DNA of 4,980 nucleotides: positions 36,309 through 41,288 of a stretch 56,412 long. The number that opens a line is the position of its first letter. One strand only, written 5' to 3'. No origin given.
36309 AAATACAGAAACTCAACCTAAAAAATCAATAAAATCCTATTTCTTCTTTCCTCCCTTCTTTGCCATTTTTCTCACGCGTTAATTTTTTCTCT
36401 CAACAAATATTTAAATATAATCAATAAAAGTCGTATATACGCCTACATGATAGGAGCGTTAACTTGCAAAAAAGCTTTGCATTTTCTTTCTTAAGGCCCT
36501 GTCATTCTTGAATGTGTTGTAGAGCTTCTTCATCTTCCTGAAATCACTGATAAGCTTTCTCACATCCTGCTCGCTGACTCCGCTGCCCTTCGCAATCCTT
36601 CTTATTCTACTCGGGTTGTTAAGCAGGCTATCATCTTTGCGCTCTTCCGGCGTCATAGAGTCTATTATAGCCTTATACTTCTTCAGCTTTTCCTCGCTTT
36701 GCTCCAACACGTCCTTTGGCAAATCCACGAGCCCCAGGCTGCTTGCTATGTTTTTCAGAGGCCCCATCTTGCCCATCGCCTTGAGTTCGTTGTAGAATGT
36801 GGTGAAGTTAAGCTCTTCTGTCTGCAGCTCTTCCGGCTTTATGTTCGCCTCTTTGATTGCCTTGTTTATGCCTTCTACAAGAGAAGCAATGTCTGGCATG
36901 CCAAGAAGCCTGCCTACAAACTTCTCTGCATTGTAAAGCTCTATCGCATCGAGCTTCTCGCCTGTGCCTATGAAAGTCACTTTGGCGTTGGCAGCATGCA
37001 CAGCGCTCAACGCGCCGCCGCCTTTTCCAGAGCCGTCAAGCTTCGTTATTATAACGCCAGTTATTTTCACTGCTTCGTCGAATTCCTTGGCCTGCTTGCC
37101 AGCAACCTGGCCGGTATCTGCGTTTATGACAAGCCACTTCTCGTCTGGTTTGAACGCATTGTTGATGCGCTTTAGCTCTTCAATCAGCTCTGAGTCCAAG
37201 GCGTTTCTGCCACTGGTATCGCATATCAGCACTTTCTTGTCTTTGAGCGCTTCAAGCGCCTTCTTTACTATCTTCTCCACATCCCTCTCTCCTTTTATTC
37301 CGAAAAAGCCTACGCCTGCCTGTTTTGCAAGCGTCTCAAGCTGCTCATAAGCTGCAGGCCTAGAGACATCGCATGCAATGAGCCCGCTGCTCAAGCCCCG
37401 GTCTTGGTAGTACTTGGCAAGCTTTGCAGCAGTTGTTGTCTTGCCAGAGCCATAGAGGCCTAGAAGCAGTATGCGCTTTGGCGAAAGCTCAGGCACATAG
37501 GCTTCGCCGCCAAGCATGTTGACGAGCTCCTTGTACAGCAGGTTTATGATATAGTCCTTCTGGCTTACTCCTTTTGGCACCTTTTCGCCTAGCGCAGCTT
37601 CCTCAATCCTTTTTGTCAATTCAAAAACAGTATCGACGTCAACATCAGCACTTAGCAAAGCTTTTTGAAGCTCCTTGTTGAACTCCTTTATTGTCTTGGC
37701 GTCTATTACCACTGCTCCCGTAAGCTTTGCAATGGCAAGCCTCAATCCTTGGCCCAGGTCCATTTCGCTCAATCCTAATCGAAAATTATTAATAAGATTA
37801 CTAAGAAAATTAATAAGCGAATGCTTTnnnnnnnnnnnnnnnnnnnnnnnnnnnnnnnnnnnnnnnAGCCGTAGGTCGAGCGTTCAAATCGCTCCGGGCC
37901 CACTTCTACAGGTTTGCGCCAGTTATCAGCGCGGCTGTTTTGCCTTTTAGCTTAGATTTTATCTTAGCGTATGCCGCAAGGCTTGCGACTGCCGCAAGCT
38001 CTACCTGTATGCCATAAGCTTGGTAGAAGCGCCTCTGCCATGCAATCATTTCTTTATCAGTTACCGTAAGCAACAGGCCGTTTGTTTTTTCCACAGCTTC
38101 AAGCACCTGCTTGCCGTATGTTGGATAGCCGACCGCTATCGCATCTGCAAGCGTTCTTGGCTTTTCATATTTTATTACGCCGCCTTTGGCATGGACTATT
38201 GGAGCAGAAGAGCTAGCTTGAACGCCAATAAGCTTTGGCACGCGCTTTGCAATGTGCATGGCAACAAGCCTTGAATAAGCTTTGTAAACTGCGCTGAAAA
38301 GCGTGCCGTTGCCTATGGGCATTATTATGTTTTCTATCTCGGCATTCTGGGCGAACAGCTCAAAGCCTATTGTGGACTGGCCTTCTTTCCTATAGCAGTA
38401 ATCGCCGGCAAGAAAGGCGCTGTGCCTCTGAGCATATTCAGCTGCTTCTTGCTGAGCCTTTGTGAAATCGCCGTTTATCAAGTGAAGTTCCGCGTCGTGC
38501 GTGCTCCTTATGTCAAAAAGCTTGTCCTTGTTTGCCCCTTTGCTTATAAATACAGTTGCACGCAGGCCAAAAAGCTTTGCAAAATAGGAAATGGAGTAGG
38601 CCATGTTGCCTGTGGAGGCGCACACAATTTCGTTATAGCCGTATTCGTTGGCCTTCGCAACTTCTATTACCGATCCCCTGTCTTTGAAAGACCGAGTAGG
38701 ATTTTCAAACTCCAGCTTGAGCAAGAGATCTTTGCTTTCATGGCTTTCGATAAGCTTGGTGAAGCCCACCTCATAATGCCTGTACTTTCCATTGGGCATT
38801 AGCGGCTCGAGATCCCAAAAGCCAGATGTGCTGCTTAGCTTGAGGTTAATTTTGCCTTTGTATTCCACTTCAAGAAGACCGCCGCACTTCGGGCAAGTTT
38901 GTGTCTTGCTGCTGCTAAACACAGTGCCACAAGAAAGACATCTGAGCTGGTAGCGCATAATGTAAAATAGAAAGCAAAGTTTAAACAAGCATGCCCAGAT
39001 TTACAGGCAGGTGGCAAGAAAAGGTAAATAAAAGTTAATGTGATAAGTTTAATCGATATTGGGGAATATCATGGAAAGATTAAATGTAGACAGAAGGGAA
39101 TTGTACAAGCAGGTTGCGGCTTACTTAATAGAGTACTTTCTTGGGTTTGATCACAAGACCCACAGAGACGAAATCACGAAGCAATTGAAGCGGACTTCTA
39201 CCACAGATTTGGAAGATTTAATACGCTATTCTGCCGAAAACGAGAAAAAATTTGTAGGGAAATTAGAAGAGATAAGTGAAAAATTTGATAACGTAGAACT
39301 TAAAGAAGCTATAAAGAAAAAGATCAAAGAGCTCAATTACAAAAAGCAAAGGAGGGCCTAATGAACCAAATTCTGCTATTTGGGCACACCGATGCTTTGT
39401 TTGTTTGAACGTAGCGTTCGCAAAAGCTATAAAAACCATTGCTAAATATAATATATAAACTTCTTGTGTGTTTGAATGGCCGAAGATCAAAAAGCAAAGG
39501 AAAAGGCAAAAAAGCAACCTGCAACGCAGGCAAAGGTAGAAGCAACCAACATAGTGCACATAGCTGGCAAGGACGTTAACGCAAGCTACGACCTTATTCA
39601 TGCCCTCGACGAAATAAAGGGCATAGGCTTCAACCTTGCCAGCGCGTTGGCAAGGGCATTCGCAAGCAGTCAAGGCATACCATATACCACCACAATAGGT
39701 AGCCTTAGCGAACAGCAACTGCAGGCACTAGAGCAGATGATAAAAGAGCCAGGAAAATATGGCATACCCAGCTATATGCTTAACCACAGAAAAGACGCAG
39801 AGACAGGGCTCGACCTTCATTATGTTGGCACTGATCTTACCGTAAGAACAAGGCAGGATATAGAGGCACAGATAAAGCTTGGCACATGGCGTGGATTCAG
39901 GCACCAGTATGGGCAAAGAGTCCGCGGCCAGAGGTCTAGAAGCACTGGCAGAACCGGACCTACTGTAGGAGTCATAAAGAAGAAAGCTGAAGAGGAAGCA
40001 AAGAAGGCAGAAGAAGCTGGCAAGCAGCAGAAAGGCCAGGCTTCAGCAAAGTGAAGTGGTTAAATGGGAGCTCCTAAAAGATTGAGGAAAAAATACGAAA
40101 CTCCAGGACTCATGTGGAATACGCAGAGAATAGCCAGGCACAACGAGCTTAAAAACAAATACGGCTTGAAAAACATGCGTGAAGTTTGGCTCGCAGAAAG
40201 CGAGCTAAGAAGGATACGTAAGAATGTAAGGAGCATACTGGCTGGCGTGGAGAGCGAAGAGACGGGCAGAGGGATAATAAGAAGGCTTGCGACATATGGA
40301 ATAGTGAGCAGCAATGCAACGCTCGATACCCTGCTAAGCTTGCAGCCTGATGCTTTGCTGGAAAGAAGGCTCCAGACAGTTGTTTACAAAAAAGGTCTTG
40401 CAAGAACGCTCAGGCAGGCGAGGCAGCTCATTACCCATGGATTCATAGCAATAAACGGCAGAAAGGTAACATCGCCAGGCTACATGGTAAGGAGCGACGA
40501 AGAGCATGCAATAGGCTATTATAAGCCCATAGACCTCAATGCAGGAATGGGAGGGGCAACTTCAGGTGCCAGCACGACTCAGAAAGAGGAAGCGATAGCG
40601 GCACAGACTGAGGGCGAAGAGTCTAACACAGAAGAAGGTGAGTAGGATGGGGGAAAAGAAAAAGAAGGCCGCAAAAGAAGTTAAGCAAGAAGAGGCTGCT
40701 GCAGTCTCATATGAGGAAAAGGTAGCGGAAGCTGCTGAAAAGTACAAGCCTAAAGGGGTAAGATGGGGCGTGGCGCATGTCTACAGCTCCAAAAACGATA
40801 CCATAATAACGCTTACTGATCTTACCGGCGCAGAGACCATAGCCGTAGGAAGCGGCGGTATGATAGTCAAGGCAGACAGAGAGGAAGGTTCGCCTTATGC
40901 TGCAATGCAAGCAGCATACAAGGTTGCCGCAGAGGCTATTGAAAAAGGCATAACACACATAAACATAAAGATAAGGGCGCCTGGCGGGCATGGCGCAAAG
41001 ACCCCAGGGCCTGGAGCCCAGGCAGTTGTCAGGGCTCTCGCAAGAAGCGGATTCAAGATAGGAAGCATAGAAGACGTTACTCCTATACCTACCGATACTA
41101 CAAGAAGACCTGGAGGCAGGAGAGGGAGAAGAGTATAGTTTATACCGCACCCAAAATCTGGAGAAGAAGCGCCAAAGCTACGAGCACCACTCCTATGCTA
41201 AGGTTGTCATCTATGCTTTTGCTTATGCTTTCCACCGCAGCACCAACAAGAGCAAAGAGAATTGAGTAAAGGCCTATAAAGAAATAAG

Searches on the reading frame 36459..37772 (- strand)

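Call 21: search_protein_families(library=pfam, proteins=[window:36459-37772:-], max_evalue=0.001)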
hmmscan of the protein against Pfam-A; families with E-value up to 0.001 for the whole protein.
window:36459-37772:- (437 aa): 9 families
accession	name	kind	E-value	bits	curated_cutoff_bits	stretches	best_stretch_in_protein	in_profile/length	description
PF00448.28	SRP54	-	1.7e-63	214.2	22.7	1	99-291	2-196/196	SRP54-type protein, GTPase domain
PF02978.25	SRP_SPB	-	1.4e-27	96.3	27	1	321-417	2-90/91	Signal peptide binding domain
PF02881.24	SRP54_N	-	9.1e-17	61.5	22.4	1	6-83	1-75/75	SRP54-type protein, helical bundle domain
PF01656.29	CbiA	-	3.2e-07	30.8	25.4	1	108-249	9-87/125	CobQ/CobB/MinD/ParA nucleotide binding domain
PF13401.12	AAA_22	-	3.9e-05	24.4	27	1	101-206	8-110/130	AAA domain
PF13207.12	AAA_17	-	0.00014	22.6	27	1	104-227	1-119/136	AAA domain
PF13521.12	AAA_28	-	0.00071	20.3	27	0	100-189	1-84/164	AAA domain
PF06414.18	Zeta_toxin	-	0.00077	19.4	22.3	0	92-186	10-102/199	Zeta toxin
PF20720.3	nSTAND3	-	0.00078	19.6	27.2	0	100-154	19-46/155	Novel STAND NTPase 3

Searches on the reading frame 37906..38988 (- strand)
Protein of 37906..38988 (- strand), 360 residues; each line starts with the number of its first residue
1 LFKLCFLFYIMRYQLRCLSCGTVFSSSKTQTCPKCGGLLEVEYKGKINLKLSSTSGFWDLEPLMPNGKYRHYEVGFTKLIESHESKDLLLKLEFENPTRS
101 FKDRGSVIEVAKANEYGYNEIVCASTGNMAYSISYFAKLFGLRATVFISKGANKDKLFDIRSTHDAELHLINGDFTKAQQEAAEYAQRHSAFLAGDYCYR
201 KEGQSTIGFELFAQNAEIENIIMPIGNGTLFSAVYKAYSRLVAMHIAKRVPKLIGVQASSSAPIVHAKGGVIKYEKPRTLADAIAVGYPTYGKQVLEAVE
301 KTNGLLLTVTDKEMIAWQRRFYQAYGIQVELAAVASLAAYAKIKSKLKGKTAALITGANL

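Call 21: search_protein_families(library=pfam, proteins=[window:37906-38988:-], max_evalue=0.001)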
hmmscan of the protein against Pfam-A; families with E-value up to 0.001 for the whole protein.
window:37906-38988:- (360 aa): 2 families
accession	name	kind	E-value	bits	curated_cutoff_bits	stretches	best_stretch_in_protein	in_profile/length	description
PF00291.31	PALP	-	1.5e-56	192.4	35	1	74-356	5-294/295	Pyridoxal-phosphate dependent enzyme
PF08772.16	Zn_ribbon_NOB1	-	0.00049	20.6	24.9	0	10-37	4-31/72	Nin one binding (NOB1) Zn-ribbon like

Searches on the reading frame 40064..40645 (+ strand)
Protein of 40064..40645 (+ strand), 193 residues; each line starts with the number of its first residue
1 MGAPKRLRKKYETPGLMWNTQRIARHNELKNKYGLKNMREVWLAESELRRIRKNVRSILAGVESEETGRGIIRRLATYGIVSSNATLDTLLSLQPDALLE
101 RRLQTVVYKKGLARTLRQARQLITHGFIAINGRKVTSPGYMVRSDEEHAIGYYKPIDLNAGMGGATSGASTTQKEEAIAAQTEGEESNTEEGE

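Call 20: search_protein_families(library=pfam, proteins=[window:40064-40645:+], max_evalue=0.01)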
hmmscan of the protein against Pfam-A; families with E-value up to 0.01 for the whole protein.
window:40064-40645:+ (193 aa): 2 families
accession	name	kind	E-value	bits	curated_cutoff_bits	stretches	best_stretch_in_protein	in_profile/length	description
PF01479.30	S4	-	1.3e-16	60.4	22.8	1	101-147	1-47/48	S4 domain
PF22421.1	SYY_C-terminal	-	1.8e-06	28.2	27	1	102-147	20-65/83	Tyrosine--tRNA ligase SYY-like C-terminal domain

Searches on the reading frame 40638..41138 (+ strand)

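Call 20: search_protein_families(library=pfam, proteins=[window:40638-41138:+], max_evalue=0.01)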
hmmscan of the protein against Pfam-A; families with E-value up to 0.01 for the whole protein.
window:40638-41138:+ (166 aa): 1 family
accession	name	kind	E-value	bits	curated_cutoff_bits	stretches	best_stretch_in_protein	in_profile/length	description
PF00411.24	Ribosomal_S11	-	4.5e-42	143.4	25.1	1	44-162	1-110/110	Ribosomal protein S11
